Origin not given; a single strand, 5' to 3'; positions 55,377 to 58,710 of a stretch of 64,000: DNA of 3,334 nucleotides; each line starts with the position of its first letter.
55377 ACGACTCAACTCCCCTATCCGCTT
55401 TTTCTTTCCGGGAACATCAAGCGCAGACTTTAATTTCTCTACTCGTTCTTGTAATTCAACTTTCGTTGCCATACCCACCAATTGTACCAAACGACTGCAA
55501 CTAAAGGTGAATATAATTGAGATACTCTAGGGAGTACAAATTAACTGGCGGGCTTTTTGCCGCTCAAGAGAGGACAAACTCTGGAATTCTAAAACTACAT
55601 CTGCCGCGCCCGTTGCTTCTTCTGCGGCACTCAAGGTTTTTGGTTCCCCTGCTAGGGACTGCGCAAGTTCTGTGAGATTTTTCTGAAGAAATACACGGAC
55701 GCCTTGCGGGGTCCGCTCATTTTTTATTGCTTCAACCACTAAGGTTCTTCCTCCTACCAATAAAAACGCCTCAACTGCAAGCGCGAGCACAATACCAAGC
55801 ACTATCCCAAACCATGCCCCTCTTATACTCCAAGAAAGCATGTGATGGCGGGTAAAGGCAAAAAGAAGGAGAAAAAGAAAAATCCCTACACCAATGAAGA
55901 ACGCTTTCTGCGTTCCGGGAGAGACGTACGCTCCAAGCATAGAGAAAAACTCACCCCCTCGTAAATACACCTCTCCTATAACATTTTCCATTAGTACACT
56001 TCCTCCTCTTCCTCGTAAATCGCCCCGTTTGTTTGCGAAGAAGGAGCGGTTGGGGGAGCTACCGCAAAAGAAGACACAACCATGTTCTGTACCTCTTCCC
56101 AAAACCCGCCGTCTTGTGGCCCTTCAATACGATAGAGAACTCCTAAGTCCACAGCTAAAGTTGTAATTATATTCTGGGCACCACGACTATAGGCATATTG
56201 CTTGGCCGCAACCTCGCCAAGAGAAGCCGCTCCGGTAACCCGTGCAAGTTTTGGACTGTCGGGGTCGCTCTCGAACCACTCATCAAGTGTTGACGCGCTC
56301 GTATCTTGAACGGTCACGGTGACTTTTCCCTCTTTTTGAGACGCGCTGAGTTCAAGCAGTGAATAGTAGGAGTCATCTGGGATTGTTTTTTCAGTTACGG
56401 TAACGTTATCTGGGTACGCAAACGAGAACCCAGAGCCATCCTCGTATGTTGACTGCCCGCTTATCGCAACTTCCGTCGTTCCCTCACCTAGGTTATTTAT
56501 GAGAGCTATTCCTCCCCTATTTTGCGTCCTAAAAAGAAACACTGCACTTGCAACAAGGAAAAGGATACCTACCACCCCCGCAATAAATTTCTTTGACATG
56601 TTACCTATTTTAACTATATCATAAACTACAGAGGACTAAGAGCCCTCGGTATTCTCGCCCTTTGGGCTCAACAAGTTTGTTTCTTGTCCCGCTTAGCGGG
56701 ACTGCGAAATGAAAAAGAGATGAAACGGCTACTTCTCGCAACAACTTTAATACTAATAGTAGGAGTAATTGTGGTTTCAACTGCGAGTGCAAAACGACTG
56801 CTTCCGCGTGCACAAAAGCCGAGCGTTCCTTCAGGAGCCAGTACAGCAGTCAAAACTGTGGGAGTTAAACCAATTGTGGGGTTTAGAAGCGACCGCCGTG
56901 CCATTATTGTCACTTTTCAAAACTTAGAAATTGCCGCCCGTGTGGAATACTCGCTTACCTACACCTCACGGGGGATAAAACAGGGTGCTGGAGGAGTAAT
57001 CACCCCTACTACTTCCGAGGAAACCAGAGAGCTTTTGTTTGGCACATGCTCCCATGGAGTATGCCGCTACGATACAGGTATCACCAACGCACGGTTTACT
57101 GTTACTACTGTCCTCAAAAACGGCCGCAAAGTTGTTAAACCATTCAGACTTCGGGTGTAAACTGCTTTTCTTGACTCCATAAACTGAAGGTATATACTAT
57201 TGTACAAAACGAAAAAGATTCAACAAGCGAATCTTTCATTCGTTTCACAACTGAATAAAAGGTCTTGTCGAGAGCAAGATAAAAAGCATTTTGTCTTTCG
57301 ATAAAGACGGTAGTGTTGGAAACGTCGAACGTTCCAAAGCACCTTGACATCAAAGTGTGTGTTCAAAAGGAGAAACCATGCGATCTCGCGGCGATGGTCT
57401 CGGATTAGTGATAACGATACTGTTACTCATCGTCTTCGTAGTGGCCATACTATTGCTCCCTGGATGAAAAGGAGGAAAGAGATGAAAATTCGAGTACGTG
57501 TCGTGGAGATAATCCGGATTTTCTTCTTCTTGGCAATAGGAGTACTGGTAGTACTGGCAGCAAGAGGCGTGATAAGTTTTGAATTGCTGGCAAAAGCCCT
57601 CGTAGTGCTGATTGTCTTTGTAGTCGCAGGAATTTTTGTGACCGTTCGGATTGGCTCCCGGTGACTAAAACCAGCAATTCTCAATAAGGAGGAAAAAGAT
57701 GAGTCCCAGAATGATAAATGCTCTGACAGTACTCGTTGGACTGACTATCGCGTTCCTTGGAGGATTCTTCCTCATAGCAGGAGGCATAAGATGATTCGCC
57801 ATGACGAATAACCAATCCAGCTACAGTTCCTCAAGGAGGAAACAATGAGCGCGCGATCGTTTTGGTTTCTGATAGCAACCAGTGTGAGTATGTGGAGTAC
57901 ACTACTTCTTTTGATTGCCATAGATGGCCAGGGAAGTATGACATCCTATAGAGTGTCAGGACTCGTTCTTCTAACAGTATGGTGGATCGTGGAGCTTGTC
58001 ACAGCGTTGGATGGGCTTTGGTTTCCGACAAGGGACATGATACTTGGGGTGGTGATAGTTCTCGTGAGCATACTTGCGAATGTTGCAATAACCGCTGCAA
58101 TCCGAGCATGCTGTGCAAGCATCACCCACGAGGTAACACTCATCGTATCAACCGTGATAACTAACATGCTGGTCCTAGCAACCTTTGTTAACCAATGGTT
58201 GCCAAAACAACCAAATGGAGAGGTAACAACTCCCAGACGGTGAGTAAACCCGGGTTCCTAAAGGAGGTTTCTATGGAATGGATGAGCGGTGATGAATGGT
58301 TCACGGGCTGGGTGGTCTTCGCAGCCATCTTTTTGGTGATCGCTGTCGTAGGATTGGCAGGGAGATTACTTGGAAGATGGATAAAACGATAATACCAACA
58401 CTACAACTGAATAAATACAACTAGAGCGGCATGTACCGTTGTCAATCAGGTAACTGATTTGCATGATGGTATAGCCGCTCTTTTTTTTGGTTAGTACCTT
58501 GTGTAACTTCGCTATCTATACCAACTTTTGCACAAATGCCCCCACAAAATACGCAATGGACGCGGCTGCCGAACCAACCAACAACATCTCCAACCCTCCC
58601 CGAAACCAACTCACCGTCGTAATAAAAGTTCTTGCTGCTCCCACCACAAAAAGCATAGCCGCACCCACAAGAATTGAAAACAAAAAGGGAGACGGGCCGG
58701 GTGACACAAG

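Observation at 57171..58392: Cassette of five small transmembrane peptide genes, each with a perfect Shine-Dalgarno, on the opposite strand to the surrounding genes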

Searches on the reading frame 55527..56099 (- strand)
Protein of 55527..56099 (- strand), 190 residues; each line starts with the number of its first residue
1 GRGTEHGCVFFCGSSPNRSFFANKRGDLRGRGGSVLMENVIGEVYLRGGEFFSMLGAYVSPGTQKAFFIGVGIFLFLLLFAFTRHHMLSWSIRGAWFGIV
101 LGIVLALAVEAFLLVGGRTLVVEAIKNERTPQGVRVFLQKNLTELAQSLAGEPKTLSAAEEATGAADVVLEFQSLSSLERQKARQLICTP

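Call 9: search_protein_families(library=pfam, proteins=[window:55527-56099:-], max_evalue=1)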
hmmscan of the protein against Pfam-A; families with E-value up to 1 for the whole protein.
window:55527-56099:- (190 aa): 1 family
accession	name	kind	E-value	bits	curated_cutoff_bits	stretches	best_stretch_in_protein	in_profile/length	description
PF10999.13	DUF2839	-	0.19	12.5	22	1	85-109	33-57/67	Protein of unknown function (DUF2839)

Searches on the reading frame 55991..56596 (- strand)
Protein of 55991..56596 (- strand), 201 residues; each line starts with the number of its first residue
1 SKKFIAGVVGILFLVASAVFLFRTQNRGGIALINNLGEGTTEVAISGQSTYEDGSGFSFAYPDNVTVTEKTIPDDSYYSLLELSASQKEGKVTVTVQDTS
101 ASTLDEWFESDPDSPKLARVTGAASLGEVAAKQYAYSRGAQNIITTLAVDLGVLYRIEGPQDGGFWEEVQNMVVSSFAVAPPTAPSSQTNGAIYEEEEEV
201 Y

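Call 9: search_protein_families(library=pfam, proteins=[window:55991-56596:-], max_evalue=1)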
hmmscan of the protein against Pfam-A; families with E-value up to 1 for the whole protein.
window:55991-56596:- (201 aa): 1 family
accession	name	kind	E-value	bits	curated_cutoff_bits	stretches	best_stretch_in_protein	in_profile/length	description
PF18933.6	PsbP_2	-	0.00038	20.9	27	1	9-114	2-116/184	PsbP-like protein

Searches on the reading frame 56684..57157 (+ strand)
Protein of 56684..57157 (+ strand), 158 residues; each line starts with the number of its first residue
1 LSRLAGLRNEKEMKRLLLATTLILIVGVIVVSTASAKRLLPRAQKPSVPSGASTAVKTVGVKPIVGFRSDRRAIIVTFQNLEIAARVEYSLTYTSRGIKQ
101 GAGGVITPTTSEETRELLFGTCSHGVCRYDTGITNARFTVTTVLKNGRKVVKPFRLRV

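Call 9: search_protein_families(library=pfam, proteins=[window:56684-57157:+], max_evalue=1)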
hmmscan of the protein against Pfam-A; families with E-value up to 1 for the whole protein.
window:56684-57157:+ (158 aa): 1 family
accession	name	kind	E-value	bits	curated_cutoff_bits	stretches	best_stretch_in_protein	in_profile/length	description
PF12969.12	DUF3857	-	0.19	12.2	24.6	1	68-94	74-100/170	Domain of Unknown Function with PDB structure (DUF3857)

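Call 24: search_protein_families(library=phrogs, proteins=[window:56684-57157:+], max_evalue=1)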
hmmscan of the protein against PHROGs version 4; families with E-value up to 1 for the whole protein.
window:56684-57157:+ (158 aa): 1 family
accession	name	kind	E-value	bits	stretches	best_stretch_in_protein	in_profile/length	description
phrog_17369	-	unknown function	0.35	12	1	51-85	31-65/105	-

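Call 25: search_protein_families(library=ncbifam, proteins=[window:56684-57157:+], max_evalue=1)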
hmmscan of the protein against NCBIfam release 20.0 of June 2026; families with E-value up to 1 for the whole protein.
window:56684-57157:+ (158 aa): 1 family
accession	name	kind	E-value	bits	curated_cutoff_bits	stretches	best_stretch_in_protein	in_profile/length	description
NF002970.2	PRK03646.1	exception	0.04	13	600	1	48-97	216-261/356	catabolic alanine racemase DadX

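Call 42: find_homologous_proteins(query=window:56720-57157:+, max_evalue=0.001)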
Query window:56720-57157:+ (146 aa): 126 proteins with E <= 0.001 among 166 candidates; the best 120 are listed.
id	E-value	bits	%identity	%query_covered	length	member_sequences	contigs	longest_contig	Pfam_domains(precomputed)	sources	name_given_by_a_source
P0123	2.6e-75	269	99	88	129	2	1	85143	-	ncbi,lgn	-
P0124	7.5e-72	258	86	100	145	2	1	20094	-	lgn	-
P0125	5.9e-46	174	58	100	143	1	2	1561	-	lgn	-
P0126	7.7e-45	170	59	100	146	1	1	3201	-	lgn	-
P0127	1.0e-42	163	60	99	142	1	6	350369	-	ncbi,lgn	-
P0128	1.3e-42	163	60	93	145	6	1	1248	-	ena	-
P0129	4.4e-42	161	60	100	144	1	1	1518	-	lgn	-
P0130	2.1e-41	159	56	95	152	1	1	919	-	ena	-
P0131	4.5e-41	158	58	97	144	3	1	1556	-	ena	-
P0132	5.7e-41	158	59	93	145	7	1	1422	-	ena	-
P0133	1.0e-40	157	61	100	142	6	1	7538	-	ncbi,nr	ncbi:hypothetical protein HY503_00195 [Candidatus Woesebacteria bacterium]|nr:hypothetical protein [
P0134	1.8e-40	156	61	86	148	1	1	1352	-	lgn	-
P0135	2.3e-40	156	55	100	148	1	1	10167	-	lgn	-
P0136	4.0e-40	155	56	99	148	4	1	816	-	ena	-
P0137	4.3e-40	155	55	100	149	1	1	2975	-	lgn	-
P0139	5.9e-40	154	63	86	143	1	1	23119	-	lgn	-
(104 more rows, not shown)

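Call 43: find_encoding_contigs(protein=P0124, flank=7000, max_places=3)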
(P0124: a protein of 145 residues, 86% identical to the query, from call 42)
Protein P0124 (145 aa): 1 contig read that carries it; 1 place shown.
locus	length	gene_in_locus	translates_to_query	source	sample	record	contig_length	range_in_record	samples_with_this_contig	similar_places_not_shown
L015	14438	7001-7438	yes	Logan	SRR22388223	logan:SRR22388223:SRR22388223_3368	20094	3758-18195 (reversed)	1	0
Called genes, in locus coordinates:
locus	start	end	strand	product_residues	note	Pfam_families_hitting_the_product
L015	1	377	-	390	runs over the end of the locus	PF00082:Peptidase_S8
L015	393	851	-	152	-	PF02367:TsaE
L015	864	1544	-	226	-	PF00932:LTD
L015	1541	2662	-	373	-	PF24161:CCDC39 (weak), PF01551:Peptidase_M23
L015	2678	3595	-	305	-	PF18075:FtsX_ECD, PF02687:FtsX (weak)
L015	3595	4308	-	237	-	PF00005:ABC_tran, PF13191:AAA_16 (weak), PF13304:AAA_21 (faint)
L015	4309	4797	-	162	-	-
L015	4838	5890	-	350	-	PF03462:PCRF, PF00472:RF-1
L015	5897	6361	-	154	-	-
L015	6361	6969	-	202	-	-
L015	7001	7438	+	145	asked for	-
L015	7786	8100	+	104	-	-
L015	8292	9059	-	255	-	PF01988:VIT1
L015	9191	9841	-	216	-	PF13399:LytR_C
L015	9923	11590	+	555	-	-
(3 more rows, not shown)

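Call 44: find_encoding_contigs(protein=P0127, flank=6000, max_places=3)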
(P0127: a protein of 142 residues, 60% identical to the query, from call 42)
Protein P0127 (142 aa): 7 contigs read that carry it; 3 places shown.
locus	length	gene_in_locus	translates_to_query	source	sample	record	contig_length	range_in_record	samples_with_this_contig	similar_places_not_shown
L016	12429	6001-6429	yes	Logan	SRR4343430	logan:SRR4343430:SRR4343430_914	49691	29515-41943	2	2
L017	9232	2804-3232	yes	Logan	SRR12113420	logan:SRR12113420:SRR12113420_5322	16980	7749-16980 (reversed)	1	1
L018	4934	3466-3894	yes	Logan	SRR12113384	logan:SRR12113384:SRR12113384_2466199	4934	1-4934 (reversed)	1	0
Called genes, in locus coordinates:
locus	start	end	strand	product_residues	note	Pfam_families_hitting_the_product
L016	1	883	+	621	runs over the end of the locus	PF04041:Glyco_hydro_130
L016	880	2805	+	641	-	PF04041:Glyco_hydro_130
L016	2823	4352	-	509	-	PF00586:AIRS, PF02769:AIRS_C, PF00586:AIRS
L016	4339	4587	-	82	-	PF13507:GATase_5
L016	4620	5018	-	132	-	PF13507:GATase_5, PF01965:DJ-1_PfpI (faint)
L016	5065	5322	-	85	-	-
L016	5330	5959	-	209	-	-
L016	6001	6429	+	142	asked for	-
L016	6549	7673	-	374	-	-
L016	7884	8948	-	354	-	PF16402:DUF5010, PF16317:Glyco_hydro_99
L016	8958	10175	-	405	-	-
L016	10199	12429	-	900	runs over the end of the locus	PF07517:SecA_DEAD, PF01043:SecA_PP_bind, PF21090:P-loop_SecA, PF07516:SecA_SW, PF02810:SEC-C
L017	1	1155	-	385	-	?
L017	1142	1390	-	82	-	PF13507:GATase_5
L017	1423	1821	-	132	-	PF13507:GATase_5, PF01965:DJ-1_PfpI (faint)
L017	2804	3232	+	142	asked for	-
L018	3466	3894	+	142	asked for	-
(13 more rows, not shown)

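Call 48: find_encoding_contigs(protein=P0139, flank=4000, max_places=2)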
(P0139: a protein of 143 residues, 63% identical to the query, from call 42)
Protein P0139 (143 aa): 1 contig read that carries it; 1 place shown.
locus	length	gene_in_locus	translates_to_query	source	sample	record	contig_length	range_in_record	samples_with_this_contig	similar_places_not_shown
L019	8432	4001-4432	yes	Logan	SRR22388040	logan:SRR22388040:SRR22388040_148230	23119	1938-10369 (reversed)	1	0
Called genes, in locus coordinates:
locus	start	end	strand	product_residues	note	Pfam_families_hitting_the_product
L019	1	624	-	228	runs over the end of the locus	PF00005:ABC_tran, PF13304:AAA_21 (faint)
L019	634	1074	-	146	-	-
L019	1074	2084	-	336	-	PF03462:PCRF, PF00472:RF-1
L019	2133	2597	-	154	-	-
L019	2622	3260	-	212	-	-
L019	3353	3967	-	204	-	-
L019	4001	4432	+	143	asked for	-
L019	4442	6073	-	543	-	PF02366:PMT (weak), PF13231:PMT_2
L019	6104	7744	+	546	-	-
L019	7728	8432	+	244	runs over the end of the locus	PF00535:Glycos_transf_2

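Call 49: find_encoding_contigs(protein=P0133, flank=4000, max_places=2)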
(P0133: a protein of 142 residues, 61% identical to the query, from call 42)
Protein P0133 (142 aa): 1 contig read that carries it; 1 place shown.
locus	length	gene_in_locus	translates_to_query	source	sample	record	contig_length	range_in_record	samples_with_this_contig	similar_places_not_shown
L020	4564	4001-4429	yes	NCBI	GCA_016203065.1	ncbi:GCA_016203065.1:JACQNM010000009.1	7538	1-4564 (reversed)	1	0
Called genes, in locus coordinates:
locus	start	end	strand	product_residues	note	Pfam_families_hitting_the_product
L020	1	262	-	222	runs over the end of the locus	PF02463:SMC_N (weak), PF13191:AAA_16 (weak), PF20720:nSTAND3 (weak), PF00005:ABC_tran, PF13401:AAA_22 (faint), PF13304:AAA_21 (faint)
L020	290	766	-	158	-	-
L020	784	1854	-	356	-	PF03462:PCRF, PF00472:RF-1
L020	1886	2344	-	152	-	-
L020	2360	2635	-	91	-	-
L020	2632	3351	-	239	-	-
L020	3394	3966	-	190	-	-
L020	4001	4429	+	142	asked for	-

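Call 50: find_encoding_contigs(protein=P0126, flank=4000, max_places=2)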
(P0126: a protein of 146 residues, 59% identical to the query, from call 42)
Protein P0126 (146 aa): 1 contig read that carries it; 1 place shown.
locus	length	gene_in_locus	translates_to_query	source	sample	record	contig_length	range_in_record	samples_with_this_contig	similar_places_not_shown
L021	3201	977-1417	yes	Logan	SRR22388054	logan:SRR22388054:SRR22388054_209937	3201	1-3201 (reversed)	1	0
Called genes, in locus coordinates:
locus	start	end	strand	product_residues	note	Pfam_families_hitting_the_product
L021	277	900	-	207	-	-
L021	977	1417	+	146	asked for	-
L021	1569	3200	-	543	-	?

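Call 75: list_cluster_members(proteins=[P0124, P0004, P0002, window:57482-57661:+, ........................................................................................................, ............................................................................, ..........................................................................])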
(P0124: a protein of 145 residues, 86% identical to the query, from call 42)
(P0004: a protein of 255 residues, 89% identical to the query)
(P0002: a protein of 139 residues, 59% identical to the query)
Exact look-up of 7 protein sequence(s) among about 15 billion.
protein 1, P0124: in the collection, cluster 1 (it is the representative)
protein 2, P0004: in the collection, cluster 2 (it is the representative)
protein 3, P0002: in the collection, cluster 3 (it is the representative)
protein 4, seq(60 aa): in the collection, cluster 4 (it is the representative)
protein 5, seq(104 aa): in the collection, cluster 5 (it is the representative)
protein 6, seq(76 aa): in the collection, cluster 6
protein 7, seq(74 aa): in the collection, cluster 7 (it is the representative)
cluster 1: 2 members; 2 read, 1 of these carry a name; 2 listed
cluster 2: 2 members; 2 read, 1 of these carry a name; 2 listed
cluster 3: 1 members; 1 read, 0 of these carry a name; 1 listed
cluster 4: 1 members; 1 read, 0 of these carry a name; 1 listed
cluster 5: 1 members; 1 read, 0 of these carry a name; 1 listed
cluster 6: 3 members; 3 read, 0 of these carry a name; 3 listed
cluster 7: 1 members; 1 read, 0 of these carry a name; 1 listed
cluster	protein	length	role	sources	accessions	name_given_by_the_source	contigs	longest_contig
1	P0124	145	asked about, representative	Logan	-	-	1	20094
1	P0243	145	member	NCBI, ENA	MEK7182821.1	MAG: hypothetical protein AAB694_01540 [Patescibacteria group bacterium]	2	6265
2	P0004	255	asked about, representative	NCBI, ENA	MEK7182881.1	MAG: VIT1/CCC1 transporter family protein [Patescibacteria group bacterium]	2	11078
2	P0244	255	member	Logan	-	-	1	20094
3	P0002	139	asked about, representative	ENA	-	-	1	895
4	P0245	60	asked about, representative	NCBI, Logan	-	-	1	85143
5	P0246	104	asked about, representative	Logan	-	-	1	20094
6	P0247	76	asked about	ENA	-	-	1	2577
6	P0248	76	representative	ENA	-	-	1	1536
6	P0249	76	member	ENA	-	-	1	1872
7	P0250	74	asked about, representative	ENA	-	-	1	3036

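Call 76: find_encoding_contigs(protein=P0243, flank=5000, max_places=6)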
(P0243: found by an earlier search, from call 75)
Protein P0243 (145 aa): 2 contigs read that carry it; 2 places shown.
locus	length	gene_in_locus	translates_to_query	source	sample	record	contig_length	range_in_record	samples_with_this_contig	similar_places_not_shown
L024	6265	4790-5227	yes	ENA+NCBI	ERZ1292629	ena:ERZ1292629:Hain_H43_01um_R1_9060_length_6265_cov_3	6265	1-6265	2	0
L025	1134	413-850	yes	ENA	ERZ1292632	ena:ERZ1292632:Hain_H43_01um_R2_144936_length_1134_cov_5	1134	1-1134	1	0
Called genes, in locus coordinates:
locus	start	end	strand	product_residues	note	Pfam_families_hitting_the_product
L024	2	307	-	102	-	?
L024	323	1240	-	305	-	PF18075:FtsX_ECD, PF02687:FtsX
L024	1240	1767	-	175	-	PF00005:ABC_tran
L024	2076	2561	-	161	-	-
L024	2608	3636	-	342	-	PF03462:PCRF, PF00472:RF-1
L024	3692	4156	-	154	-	-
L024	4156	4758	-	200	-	-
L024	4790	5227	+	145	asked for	-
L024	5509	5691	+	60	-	-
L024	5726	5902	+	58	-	-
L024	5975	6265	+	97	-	?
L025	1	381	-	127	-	?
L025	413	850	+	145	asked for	-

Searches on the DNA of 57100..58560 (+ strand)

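Call 68: search_rna_families(source=window, start=57100, end=58560, threshold=evalue, max_evalue=5)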
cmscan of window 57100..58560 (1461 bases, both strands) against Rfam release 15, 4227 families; matches with E-value up to 5: 1.
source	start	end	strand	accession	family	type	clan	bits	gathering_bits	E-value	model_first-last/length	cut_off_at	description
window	57687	57772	+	RF00358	snoZ101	Gene; snRNA; snoRNA; CD-box;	CL00057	18.4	44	4.8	1-96/96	no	Small nucleolar RNA Z101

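Call 88: search_dna_similar(query=window:57171-58495:+, collection=phages, mode=distant, max_rows=5)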
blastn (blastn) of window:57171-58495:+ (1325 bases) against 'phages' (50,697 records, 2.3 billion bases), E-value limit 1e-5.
No match.

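Call 89: search_dna_similar(query=window:57171-58495:+, collection=plasmids, mode=distant, max_rows=5)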
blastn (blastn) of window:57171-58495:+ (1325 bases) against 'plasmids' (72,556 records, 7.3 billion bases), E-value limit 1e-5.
No match.

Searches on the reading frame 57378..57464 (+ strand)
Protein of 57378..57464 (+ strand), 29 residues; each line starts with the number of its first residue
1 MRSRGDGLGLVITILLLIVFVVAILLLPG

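Call 9: search_protein_families(library=pfam, proteins=[window:57378-57464:+], max_evalue=1)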
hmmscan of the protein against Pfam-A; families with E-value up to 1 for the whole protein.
seq(29 aa): 1 family
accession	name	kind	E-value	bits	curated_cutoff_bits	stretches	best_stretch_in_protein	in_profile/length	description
PF05739.25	SNARE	-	0.19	12.2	26.8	1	9-25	37-53/53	SNARE domain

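Call 24: search_protein_families(library=phrogs, proteins=[window:57378-57464:+], max_evalue=1)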
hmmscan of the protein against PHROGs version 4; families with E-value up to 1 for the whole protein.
seq(29 aa): 0 families

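Call 25: search_protein_families(library=ncbifam, proteins=[window:57378-57464:+], max_evalue=1)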
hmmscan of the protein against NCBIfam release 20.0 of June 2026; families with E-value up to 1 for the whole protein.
seq(29 aa): 0 families

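Call 69: search_protein_families(library=padloc, proteins=[window:57378-57464:+], max_evalue=1)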
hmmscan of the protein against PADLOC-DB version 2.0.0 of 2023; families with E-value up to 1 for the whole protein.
seq(29 aa): 0 families

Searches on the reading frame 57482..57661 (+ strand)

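Call 9: search_protein_families(library=pfam, proteins=[window:57482-57661:+], max_evalue=1)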
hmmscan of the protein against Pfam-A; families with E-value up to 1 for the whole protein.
seq(60 aa): 0 families

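Call 24: search_protein_families(library=phrogs, proteins=[window:57482-57661:+], max_evalue=1)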
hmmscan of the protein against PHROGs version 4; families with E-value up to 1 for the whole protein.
seq(60 aa): 1 family
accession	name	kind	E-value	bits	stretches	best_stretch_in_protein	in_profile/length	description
phrog_35610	-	unknown function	0.28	11.8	1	12-23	24-35/41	-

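Call 25: search_protein_families(library=ncbifam, proteins=[window:57482-57661:+], max_evalue=1)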
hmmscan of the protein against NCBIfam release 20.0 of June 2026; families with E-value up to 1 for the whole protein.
seq(60 aa): 0 families

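Call 69: search_protein_families(library=padloc, proteins=[window:57482-57661:+], max_evalue=1)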
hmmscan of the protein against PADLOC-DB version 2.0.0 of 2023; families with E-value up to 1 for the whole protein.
seq(60 aa): 0 families

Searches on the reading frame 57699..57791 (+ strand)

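Call 9: search_protein_families(library=pfam, proteins=[window:57699-57791:+], max_evalue=1)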
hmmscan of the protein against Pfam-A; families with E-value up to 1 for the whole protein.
seq(31 aa): 0 families

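Call 24: search_protein_families(library=phrogs, proteins=[window:57699-57791:+], max_evalue=1)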
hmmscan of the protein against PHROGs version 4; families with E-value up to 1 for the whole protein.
seq(31 aa): 0 families

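Call 25: search_protein_families(library=ncbifam, proteins=[window:57699-57791:+], max_evalue=1)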
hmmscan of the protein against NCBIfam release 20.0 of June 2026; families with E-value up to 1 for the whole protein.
seq(31 aa): 1 family
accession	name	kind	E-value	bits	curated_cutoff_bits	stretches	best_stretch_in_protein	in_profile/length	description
NF041600.1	cyt_ox_CcoM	equivalog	0.048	14.1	40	1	11-26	12-27/34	cytochrome c oxidase subunit CcoM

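Call 69: search_protein_families(library=padloc, proteins=[window:57699-57791:+], max_evalue=1)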
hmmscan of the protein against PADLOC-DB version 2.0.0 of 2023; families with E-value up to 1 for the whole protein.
seq(31 aa): 0 families
